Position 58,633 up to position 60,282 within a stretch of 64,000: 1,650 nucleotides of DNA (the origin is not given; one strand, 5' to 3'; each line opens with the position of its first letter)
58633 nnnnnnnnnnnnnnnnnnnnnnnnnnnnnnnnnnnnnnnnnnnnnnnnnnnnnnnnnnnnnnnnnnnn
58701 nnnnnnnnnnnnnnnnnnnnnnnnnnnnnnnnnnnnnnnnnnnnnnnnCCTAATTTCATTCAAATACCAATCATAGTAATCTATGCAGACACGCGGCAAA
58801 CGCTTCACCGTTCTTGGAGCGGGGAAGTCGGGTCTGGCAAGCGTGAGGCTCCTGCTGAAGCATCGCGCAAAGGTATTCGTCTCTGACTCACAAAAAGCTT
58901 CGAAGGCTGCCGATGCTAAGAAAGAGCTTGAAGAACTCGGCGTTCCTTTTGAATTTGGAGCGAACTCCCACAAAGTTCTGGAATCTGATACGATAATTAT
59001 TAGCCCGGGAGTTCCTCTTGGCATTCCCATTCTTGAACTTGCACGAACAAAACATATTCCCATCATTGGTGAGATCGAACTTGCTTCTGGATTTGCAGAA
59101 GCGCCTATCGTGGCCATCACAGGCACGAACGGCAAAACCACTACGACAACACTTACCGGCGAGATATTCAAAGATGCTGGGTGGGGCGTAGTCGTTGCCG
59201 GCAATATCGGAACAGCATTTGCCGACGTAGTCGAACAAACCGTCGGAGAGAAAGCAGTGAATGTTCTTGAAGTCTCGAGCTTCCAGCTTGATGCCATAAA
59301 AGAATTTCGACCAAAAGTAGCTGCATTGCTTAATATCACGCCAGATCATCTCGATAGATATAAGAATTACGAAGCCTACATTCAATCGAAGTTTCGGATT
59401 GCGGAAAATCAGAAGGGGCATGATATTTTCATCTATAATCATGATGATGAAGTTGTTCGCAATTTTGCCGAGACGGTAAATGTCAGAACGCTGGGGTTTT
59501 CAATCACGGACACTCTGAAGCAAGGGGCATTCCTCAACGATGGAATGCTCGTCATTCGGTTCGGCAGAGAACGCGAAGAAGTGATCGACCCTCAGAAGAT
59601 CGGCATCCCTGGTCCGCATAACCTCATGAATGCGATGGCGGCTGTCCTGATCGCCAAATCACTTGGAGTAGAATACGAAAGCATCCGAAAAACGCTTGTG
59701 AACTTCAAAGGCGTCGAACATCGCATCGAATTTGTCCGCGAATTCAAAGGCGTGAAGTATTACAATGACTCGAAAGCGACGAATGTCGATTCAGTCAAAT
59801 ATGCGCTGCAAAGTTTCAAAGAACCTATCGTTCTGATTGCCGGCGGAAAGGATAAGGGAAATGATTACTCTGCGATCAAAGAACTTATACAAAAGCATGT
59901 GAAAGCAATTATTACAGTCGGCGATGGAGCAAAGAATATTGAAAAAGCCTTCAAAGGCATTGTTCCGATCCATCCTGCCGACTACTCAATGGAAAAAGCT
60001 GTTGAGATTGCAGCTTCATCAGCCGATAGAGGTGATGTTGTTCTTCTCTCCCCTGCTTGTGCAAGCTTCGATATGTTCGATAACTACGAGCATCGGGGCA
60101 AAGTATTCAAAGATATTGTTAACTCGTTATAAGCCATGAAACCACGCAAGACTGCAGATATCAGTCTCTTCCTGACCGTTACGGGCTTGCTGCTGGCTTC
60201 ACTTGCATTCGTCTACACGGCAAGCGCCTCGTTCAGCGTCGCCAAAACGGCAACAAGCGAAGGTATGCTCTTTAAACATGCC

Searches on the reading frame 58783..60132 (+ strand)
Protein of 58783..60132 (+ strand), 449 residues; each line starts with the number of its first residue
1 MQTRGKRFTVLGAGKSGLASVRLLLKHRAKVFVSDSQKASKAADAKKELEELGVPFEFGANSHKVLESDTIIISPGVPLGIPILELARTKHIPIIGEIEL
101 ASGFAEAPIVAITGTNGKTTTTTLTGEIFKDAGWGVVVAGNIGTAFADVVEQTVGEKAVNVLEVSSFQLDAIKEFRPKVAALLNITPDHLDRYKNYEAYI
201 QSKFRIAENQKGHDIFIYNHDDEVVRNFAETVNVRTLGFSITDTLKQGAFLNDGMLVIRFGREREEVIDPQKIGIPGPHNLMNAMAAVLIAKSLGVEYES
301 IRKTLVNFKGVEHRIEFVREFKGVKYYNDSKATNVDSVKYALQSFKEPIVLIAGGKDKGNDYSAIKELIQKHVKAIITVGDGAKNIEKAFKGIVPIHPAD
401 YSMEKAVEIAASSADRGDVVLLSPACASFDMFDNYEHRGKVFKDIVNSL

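Call 3: search_protein_families(library=pfam, proteins=[window:58783-60132:+], max_evalue=1)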
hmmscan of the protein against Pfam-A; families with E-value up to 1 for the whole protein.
window:58783-60132:+ (449 aa): 7 families
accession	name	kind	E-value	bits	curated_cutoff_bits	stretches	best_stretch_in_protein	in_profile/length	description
PF08245.18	Mur_ligase_M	-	1e-32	114.1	24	1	112-290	1-199/200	Mur ligase middle domain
PF02875.26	Mur_ligase_C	-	1.1e-16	62.2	28.4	1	313-426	1-127/127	Mur ligase, glutamate ligase domain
PF21799.2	MurD-like_N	-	4.4e-13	49.8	27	1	7-96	2-88/88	Mur ligase MurD-like, N-terminal domain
PF21377.3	MurD_N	-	4.1e-08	33.6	24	1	9-77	3-70/76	MurD N-terminal domain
PF02826.25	2-Hacid_dh_C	-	0.017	15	25.1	0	3-46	34-77/178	D-isomer specific 2-hydroxyacid dehydrogenase, NAD binding domain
PF13241.12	NAD_binding_7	-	0.024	15.7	22.1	1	2-38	4-40/104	Putative NAD(P)-binding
PF00162.24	PGK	-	0.025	14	27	1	334-433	169-268/379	Phosphoglycerate kinase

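Call 28: find_homologous_proteins(query=window:58783-60129:+, max_evalue=1e-80)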
Query window:58783-60129:+ (449 aa): 7946 proteins with E <= 1e-80 among 8000 candidates; the best 120 are listed.
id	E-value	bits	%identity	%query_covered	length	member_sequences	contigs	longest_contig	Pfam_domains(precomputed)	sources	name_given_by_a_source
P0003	5.5e-291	983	100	100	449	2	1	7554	PF02875.27,PF08245.19,PF21377.4,PF21799.3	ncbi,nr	ncbi:MAG: UDP-N-acetylmuramoyl-L-alanine--D-glutamate ligase [Bacteroidota bacterium]|nr:UDP-N-acety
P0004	2.6e-256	868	86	100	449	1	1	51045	PF02875.27,PF08245.19,PF21377.4,PF21799.3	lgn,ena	-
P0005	1.5e-255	866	86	100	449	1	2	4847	PF02875.27,PF08245.19,PF21377.4,PF21799.3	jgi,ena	-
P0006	1.8e-254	862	85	100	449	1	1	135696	PF02875.27,PF08245.19,PF21377.4,PF21799.3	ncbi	-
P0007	2.8e-254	862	86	100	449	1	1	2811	PF02875.27,PF08245.19,PF21377.4,PF21799.3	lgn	-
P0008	1.0e-253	860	85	100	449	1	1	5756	PF02875.27,PF08245.19,PF21377.4,PF21799.3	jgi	jgi:UDP-N-acetylmuramoylalanine--D-glutamate ligase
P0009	2.4e-253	859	85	100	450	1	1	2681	PF02875.27,PF08245.19,PF21377.4,PF21799.3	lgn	-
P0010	4.2e-251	851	84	100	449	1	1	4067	PF02875.27,PF08245.19,PF21377.4,PF21799.3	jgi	jgi:UDP-N-acetylmuramoylalanine--D-glutamate ligase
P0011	9.3e-251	850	84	100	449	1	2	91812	PF02875.27,PF08245.19,PF21377.4,PF21799.3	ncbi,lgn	-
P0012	1.6e-250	849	85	100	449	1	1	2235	PF02875.27,PF08245.19,PF21377.4,PF21799.3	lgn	-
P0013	1.1e-249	847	84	100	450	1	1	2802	PF02875.27,PF08245.19,PF21377.4,PF03807.24,PF21799.3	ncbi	ncbi:MAG: UDP-N-acetylmuramoyl-L-alanine--D-glutamate ligase [Candidatus Kapaibacterium sp.]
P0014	5.2e-246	834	83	100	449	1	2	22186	PF02875.27,PF08245.19,PF21377.4,PF21799.3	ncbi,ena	-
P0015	5.8e-245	831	83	100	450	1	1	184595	PF02875.27,PF08245.19,PF21377.4,PF21799.3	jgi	jgi:UDP-N-acetylmuramoylalanine--D-glutamate ligase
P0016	3.0e-241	819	81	100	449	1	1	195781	PF02875.27,PF08245.19,PF21377.4,PF21799.3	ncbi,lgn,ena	ncbi:MAG: UDP-N-acetylmuramoyl-L-alanine--D-glutamate ligase [bacterium]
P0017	3.2e-234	796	78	100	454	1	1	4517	PF02875.27,PF08245.19,PF21799.3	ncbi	ncbi:MAG: UDP-N-acetylmuramoyl-L-alanine--D-glutamate ligase [Ignavibacteriota bacterium]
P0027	9.1e-226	768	77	100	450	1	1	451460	PF02875.27,PF08245.19,PF21377.4,PF21799.3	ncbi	-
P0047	4.4e-204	696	70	100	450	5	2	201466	PF02875.27,PF08245.19,PF21377.4,PF21799.3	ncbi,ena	-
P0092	1.7e-195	668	67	100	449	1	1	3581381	PF02875.27,PF08245.19,PF21377.4,PF21799.3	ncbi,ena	-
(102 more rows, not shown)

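Call 30: find_encoding_contigs(protein=P0004, flank=5000, max_places=1)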
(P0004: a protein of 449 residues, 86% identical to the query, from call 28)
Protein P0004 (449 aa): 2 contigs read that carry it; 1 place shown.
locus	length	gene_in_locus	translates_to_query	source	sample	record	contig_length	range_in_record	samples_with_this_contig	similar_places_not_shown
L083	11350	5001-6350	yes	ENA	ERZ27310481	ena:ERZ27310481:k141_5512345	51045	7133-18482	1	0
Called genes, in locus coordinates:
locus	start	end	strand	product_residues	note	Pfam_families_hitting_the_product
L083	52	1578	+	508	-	PF01225:Mur_ligase, PF08245:Mur_ligase_M, PF02875:Mur_ligase_C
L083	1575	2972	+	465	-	PF01225:Mur_ligase, PF08245:Mur_ligase_M, PF02875:Mur_ligase_C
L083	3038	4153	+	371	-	PF00953:Glycos_transf_4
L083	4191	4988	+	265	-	-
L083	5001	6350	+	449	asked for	PF21377:MurD_N (weak), PF21799:MurD-like_N, PF08245:Mur_ligase_M, PF02875:Mur_ligase_C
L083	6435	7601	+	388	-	PF01098:FTSW_RODA_SPOVE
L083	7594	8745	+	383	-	PF03033:Glyco_transf_28, PF04101:Glyco_tran_28_C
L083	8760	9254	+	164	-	-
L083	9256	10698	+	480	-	PF01225:Mur_ligase, PF08245:Mur_ligase_M, PF02875:Mur_ligase_C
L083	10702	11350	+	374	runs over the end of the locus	-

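Call 31: find_encoding_contigs(protein=P0006, flank=5000, max_places=1)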
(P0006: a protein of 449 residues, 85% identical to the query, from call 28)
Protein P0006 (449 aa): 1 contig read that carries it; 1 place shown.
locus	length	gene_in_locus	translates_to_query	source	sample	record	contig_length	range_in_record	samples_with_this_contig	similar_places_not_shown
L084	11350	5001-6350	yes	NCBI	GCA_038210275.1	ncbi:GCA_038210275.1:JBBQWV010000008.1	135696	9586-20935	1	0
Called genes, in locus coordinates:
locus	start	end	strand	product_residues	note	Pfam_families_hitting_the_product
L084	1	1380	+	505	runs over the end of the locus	PF01225:Mur_ligase, PF08245:Mur_ligase_M, PF02875:Mur_ligase_C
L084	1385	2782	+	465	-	PF01225:Mur_ligase, PF08245:Mur_ligase_M, PF02875:Mur_ligase_C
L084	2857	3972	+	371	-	PF00953:Glycos_transf_4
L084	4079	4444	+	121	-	-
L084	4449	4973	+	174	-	-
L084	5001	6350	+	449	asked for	PF21377:MurD_N, PF21799:MurD-like_N, PF08245:Mur_ligase_M, PF02875:Mur_ligase_C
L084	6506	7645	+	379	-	PF01098:FTSW_RODA_SPOVE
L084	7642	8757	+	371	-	PF03033:Glyco_transf_28, PF04101:Glyco_tran_28_C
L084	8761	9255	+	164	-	-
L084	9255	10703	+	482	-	PF01225:Mur_ligase, PF08245:Mur_ligase_M, PF02875:Mur_ligase_C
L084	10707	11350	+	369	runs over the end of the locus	-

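Call 32: find_encoding_contigs(protein=P0011, flank=5000, max_places=1)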
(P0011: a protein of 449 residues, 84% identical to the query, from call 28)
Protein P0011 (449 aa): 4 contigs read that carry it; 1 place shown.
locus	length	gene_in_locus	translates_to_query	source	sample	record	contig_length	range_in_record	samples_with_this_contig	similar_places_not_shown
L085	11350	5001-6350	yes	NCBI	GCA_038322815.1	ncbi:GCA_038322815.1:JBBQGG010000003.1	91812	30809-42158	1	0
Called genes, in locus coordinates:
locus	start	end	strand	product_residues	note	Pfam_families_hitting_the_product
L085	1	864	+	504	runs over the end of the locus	PF01225:Mur_ligase, PF08245:Mur_ligase_M, PF02875:Mur_ligase_C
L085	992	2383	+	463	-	PF01225:Mur_ligase, PF08245:Mur_ligase_M, PF02875:Mur_ligase_C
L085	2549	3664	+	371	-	PF00953:Glycos_transf_4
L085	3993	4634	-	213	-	-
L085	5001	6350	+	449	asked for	PF21377:MurD_N (weak), PF21799:MurD-like_N, PF08245:Mur_ligase_M, PF02875:Mur_ligase_C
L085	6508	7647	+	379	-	PF01098:FTSW_RODA_SPOVE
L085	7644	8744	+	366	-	PF03033:Glyco_transf_28, PF04101:Glyco_tran_28_C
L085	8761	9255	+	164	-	-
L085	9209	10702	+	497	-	PF01225:Mur_ligase, PF08245:Mur_ligase_M, PF02875:Mur_ligase_C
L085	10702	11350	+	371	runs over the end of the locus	-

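Call 33: find_encoding_contigs(protein=P0016, flank=5000, max_places=1)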
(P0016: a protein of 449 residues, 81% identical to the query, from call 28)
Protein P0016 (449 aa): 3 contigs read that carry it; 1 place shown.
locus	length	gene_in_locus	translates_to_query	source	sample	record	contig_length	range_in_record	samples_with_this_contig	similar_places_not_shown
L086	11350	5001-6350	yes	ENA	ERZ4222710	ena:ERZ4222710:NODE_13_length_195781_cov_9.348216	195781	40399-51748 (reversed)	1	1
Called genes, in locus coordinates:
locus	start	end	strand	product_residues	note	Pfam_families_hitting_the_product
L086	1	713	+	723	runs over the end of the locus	PF03717:PBP_dimer, PF03793:PASTA (faint), PF00905:Transpeptidase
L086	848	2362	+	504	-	PF01225:Mur_ligase, PF08245:Mur_ligase_M, PF02875:Mur_ligase_C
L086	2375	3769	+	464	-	PF01225:Mur_ligase, PF08245:Mur_ligase_M, PF02875:Mur_ligase_C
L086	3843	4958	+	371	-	PF00953:Glycos_transf_4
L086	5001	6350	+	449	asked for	PF21377:MurD_N (weak), PF21799:MurD-like_N, PF08245:Mur_ligase_M, PF02875:Mur_ligase_C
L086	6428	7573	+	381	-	PF01098:FTSW_RODA_SPOVE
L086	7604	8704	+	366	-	PF03033:Glyco_transf_28, PF04101:Glyco_tran_28_C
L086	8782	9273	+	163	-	-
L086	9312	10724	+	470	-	PF01225:Mur_ligase, PF08245:Mur_ligase_M, PF02875:Mur_ligase_C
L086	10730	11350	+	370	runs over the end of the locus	-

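Call 37: find_encoding_contigs(protein=P0005, flank=4000, max_places=2)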
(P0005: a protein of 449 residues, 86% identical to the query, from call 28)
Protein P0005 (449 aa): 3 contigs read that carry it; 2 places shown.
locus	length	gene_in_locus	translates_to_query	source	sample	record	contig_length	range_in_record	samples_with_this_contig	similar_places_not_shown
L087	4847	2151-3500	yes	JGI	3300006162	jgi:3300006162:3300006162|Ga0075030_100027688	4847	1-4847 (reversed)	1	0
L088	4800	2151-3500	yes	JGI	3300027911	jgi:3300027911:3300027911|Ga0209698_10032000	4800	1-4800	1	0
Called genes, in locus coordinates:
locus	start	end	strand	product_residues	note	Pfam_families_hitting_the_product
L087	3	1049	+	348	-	?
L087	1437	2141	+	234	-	-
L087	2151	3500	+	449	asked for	PF21377:MurD_N, PF21799:MurD-like_N, PF08245:Mur_ligase_M, PF02875:Mur_ligase_C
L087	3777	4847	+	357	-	?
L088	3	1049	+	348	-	?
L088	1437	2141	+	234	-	-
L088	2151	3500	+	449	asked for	PF21377:MurD_N, PF21799:MurD-like_N, PF08245:Mur_ligase_M, PF02875:Mur_ligase_C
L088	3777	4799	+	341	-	?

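Call 38: find_encoding_contigs(protein=P0015, flank=4000, max_places=1)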
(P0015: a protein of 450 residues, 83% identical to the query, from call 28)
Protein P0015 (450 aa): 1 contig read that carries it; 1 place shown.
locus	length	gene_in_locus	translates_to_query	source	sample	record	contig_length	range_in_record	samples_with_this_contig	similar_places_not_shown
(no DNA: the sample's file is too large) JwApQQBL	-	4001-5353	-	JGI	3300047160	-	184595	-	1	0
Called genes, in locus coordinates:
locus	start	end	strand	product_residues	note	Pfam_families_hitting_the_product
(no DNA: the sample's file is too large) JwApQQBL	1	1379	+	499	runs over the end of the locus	PF01225:Mur_ligase, PF08245:Mur_ligase_M, PF02875:Mur_ligase_C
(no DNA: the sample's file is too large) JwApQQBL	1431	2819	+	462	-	PF01225:Mur_ligase, PF08245:Mur_ligase_M, PF02875:Mur_ligase_C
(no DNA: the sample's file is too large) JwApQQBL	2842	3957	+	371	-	PF00953:Glycos_transf_4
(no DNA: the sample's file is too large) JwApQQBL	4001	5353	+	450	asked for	PF21377:MurD_N (weak), PF21799:MurD-like_N, PF08245:Mur_ligase_M, PF02875:Mur_ligase_C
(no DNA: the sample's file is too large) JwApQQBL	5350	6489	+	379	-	PF01098:FTSW_RODA_SPOVE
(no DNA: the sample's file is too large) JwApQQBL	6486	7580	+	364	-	PF03033:Glyco_transf_28, PF04101:Glyco_tran_28_C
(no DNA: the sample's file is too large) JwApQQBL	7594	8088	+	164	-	-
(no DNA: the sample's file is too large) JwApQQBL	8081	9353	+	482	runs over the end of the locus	PF01225:Mur_ligase, PF08245:Mur_ligase_M, PF02875:Mur_ligase_C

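Call 39: find_encoding_contigs(protein=P0027, flank=4000, max_places=1)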
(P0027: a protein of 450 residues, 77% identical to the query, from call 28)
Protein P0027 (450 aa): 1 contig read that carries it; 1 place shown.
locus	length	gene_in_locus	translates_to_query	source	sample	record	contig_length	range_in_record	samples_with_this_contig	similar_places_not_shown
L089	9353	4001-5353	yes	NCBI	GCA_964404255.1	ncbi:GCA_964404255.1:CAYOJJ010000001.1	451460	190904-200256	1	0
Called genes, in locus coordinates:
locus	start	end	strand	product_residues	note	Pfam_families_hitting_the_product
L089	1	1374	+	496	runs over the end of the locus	PF01225:Mur_ligase, PF08245:Mur_ligase_M, PF02875:Mur_ligase_C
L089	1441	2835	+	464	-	PF01225:Mur_ligase, PF08245:Mur_ligase_M, PF02875:Mur_ligase_C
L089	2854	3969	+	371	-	PF00953:Glycos_transf_4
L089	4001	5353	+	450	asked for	PF21377:MurD_N (weak), PF21799:MurD-like_N, PF08245:Mur_ligase_M, PF02875:Mur_ligase_C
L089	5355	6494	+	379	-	PF01098:FTSW_RODA_SPOVE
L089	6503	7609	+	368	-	PF03033:Glyco_transf_28, PF04101:Glyco_tran_28_C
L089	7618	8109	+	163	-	-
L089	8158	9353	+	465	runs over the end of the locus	PF01225:Mur_ligase, PF08245:Mur_ligase_M, PF02875:Mur_ligase_C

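Call 40: find_encoding_contigs(protein=P0047, flank=4000, max_places=1)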
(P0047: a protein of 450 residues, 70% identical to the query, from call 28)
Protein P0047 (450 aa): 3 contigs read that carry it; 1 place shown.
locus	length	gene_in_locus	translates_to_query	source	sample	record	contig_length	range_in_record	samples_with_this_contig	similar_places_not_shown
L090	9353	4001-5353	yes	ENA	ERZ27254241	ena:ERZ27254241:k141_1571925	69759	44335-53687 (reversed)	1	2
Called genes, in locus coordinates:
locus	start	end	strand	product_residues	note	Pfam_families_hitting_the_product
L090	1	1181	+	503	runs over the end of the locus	PF01225:Mur_ligase, PF08245:Mur_ligase_M, PF02875:Mur_ligase_C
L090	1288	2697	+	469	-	PF01225:Mur_ligase (weak), PF08245:Mur_ligase_M, PF02875:Mur_ligase_C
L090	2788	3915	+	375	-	PF00953:Glycos_transf_4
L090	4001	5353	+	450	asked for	PF21377:MurD_N, PF21799:MurD-like_N, PF08245:Mur_ligase_M, PF02875:Mur_ligase_C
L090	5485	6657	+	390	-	PF01098:FTSW_RODA_SPOVE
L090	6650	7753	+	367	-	PF03033:Glyco_transf_28, PF04101:Glyco_tran_28_C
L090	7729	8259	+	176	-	-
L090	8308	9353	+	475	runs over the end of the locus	PF01225:Mur_ligase, PF08245:Mur_ligase_M, PF02875:Mur_ligase_C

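Call 41: find_encoding_contigs(protein=P0092, flank=4000, max_places=1)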
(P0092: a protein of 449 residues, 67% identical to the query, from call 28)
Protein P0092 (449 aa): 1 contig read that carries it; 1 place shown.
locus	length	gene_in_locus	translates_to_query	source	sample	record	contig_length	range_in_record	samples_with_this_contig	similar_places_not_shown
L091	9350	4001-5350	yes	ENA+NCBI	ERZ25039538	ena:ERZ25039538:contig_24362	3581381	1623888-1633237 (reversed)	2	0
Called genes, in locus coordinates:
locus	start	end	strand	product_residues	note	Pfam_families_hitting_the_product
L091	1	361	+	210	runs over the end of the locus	PF01225:Mur_ligase, PF08245:Mur_ligase_M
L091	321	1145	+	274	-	PF08245:Mur_ligase_M, PF02875:Mur_ligase_C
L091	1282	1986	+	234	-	PF08245:Mur_ligase_M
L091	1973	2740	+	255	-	PF02875:Mur_ligase_C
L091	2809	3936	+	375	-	PF10555:MraY_sig1 (weak), PF00953:Glycos_transf_4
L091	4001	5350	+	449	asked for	PF21377:MurD_N (weak), PF21799:MurD-like_N, PF08245:Mur_ligase_M, PF02875:Mur_ligase_C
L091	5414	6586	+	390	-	PF01098:FTSW_RODA_SPOVE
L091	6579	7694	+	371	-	PF03033:Glyco_transf_28, PF04101:Glyco_tran_28_C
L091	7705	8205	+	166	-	-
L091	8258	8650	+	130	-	PF01225:Mur_ligase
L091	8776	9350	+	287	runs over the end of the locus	PF08245:Mur_ligase_M, PF02875:Mur_ligase_C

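Call 46: search_protein_families(library=pfam, proteins=[L083:4191-4985:+, L084:4016-4441:+, L084:4449-4970:+, L085:3993-4799:-, L085:3673-4077:-, L087:1389-2138:+], max_evalue=0.1)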
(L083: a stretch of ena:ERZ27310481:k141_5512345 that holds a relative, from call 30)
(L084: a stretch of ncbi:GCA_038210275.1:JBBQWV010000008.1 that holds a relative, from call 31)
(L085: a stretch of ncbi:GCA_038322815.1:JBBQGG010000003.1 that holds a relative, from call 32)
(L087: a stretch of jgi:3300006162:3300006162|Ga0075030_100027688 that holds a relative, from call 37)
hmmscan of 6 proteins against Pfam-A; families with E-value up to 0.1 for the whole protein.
L083:4191-4985:+ (265 aa): 0 families

L084:4016-4441:+ (142 aa): 1 family
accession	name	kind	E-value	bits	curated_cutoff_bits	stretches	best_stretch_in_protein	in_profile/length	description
PF10693.14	DUF2499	-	0.0022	18.7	22.1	1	54-85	53-84/89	Protein of unknown function (DUF2499)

L084:4449-4970:+ (174 aa): 0 families

L085:3993-4799:- (268 aa): 2 families
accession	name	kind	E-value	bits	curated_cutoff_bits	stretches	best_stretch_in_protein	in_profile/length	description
PF14870.12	PSII_BNR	-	7e-07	29.2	27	0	8-73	39-96/303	Photosynthesis system II assembly factor YCF48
PF15902.12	Sortilin-Vps10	-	0.026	13.7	33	0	2-71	40-109/446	Sortilin, neurotensin receptor 3,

L085:3673-4077:- (134 aa): 1 family
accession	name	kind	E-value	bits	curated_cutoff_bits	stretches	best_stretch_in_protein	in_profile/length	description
PF18962.6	Por_Secre_tail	-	1.4e-07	32.2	27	1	67-129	4-67/75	Secretion system C-terminal sorting domain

L087:1389-2138:+ (250 aa): 0 families

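Call 64: search_protein_families(library=padloc, proteins=[L084:4449-4970:+, L084:4016-4441:+, L083:4191-4985:+, L087:1389-2138:+], max_evalue=0.1)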
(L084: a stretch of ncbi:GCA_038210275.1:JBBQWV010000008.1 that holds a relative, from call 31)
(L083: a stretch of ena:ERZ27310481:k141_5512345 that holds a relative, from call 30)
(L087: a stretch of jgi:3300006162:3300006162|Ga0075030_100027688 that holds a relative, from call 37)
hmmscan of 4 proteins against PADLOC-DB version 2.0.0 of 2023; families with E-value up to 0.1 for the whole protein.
L084:4449-4970:+ (174 aa): 0 families

L084:4016-4441:+ (142 aa): 0 families

L083:4191-4985:+ (265 aa): 0 families

L087:1389-2138:+ (250 aa): 0 families

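Call 65: search_protein_families(library=ncbifam, proteins=[L084:4449-4970:+, L083:4191-4985:+, L087:1389-2138:+, L085:3993-4799:-], max_evalue=0.1)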
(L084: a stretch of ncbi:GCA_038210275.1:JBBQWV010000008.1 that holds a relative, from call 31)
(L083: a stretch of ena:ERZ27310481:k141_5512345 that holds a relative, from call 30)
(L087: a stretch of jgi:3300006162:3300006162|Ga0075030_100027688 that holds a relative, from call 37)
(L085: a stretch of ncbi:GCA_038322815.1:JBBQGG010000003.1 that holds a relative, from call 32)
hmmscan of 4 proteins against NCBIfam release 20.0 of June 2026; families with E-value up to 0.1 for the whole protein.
L084:4449-4970:+ (174 aa): 1 family
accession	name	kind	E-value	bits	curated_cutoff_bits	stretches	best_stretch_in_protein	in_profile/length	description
NF011167.0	PRK14569.1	equivalog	0.093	12.1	410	0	52-104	147-201/296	D-alanyl-alanine synthetase A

L083:4191-4985:+ (265 aa): 0 families

L087:1389-2138:+ (250 aa): 0 families

L085:3993-4799:- (268 aa): 1 family
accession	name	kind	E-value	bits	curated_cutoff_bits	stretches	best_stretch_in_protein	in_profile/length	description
NF045728.1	glycosyl_F510_1955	equivalog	0.00064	19.1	175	1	102-242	76-210/246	F510_1955 family glycosylhydrolase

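Call 72: find_encoding_contigs(protein=P0014, flank=4000, max_places=2)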
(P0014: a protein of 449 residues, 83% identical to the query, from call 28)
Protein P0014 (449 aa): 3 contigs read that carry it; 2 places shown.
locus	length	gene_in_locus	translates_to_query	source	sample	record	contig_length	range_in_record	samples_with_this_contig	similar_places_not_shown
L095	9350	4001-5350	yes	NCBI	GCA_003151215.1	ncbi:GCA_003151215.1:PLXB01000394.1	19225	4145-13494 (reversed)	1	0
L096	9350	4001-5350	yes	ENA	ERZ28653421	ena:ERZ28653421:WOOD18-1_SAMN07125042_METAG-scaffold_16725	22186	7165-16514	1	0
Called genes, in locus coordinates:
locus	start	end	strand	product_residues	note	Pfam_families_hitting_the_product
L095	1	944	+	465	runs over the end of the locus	PF01225:Mur_ligase, PF08245:Mur_ligase_M, PF02875:Mur_ligase_C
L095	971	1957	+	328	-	-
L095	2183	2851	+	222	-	-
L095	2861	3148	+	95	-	-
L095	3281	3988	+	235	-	-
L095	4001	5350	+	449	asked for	PF21377:MurD_N (weak), PF21799:MurD-like_N, PF08245:Mur_ligase_M, PF02875:Mur_ligase_C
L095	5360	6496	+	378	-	PF01098:FTSW_RODA_SPOVE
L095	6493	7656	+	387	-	-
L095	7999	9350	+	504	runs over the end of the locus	-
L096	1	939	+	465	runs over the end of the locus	PF01225:Mur_ligase, PF08245:Mur_ligase_M, PF02875:Mur_ligase_C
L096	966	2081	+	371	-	PF00953:Glycos_transf_4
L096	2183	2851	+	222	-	-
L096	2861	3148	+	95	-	-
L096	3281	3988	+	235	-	-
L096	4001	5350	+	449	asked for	PF21377:MurD_N (weak), PF21799:MurD-like_N, PF08245:Mur_ligase_M, PF02875:Mur_ligase_C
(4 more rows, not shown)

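Call 83: search_protein_families(library=pfam, alignment_id=A2, max_evalue=1)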
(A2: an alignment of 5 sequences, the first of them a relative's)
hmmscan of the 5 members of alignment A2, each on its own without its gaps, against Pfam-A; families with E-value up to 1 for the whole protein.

A. member 1, L083:4191-4985:+ (265 aa): 0 families

B. families by the number of members that match (of 5 scanned): 1 family
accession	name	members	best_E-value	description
PF13505.12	OMP_b-brl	1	0.22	Outer membrane protein beta-barrel domain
